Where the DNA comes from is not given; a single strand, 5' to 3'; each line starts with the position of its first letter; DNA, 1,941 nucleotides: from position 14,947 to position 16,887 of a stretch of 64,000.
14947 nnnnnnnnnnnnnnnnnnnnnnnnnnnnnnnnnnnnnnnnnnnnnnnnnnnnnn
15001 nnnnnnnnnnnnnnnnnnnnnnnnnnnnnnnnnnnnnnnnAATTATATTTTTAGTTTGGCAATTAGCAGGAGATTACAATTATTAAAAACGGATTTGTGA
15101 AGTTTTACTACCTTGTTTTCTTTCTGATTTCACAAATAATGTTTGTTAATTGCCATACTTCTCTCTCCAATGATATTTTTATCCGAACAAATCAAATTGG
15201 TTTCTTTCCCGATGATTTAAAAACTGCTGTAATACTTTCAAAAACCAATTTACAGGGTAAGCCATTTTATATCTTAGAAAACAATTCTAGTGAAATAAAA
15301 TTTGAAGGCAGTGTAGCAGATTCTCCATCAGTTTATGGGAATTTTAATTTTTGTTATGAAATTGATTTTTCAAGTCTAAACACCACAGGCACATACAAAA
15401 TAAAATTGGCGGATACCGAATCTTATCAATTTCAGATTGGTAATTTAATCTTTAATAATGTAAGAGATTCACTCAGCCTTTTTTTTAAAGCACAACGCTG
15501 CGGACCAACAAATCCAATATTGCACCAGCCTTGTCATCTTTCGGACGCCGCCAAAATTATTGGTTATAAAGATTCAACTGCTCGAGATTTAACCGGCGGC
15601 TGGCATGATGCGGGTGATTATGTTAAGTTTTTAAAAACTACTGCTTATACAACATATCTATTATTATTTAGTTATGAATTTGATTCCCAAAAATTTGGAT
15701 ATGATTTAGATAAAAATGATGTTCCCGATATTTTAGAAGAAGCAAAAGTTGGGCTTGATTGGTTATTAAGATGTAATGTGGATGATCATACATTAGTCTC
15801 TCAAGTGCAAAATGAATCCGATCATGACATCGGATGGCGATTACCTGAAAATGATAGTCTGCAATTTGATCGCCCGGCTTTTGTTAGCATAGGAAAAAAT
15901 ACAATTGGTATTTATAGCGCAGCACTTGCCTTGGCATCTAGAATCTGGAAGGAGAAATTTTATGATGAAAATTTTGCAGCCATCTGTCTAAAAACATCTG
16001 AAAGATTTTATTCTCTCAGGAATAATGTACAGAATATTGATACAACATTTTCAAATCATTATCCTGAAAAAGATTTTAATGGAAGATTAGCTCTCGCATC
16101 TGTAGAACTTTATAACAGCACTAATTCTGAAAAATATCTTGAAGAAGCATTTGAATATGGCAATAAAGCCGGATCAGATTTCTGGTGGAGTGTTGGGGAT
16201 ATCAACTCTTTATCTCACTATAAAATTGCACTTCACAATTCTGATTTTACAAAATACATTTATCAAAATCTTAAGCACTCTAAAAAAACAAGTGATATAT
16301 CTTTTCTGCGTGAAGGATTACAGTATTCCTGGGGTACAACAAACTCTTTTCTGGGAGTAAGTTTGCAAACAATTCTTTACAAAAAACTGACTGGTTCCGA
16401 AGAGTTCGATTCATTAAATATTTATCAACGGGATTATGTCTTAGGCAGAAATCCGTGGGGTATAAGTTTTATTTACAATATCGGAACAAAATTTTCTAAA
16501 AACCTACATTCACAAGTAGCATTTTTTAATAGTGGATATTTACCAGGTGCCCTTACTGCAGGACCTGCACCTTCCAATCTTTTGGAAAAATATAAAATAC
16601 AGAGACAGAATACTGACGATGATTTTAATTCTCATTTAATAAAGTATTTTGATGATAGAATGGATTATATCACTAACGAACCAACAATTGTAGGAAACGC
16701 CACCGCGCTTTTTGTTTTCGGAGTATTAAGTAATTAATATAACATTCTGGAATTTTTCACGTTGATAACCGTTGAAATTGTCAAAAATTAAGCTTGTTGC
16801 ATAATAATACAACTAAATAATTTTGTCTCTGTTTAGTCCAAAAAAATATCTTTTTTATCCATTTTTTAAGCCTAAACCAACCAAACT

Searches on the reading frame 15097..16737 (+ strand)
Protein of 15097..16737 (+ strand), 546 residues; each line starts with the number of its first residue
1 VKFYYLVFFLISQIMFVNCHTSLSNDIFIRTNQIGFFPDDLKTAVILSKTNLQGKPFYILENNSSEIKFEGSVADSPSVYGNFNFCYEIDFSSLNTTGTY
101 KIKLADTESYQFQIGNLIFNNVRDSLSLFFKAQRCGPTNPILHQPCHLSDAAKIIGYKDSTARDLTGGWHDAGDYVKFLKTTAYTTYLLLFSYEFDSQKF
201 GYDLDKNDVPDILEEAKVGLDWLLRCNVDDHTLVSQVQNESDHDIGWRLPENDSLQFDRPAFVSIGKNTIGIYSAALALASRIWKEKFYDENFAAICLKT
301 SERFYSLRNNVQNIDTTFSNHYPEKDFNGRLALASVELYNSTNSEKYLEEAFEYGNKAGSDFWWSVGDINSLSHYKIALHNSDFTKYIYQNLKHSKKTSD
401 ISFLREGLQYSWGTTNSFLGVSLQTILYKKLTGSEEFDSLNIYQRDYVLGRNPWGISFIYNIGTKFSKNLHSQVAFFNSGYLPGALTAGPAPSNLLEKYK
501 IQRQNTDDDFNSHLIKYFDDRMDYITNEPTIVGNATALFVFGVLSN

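Call 3: search_protein_families(library=pfam, proteins=[window:15097-16737:+], max_evalue=1)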
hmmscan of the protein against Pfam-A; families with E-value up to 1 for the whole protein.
window:15097-16737:+ (546 aa): 2 families
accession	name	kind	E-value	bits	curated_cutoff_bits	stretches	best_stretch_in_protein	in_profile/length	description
PF00759.25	Glyco_hydro_9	-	8.5e-75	253.2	27.7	1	120-540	2-443/444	Glycosyl hydrolase family 9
PF02927.20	CelD_N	-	3e-14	54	24.6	1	29-108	6-85/86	Cellulase N-terminal ig-like domain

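Call 4: search_protein_families(library=ncbifam, proteins=[window:15097-16737:+], max_evalue=1)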
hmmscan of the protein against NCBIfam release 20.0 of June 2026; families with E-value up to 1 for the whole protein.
window:15097-16737:+ (546 aa): 1 family
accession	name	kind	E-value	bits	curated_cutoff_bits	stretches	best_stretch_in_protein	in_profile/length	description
NF049990.1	CellobisidaseCelK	equivalog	4.4e-14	51.6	1700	2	159-319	371-544/889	cellulose 1,4-beta-cellobiosidase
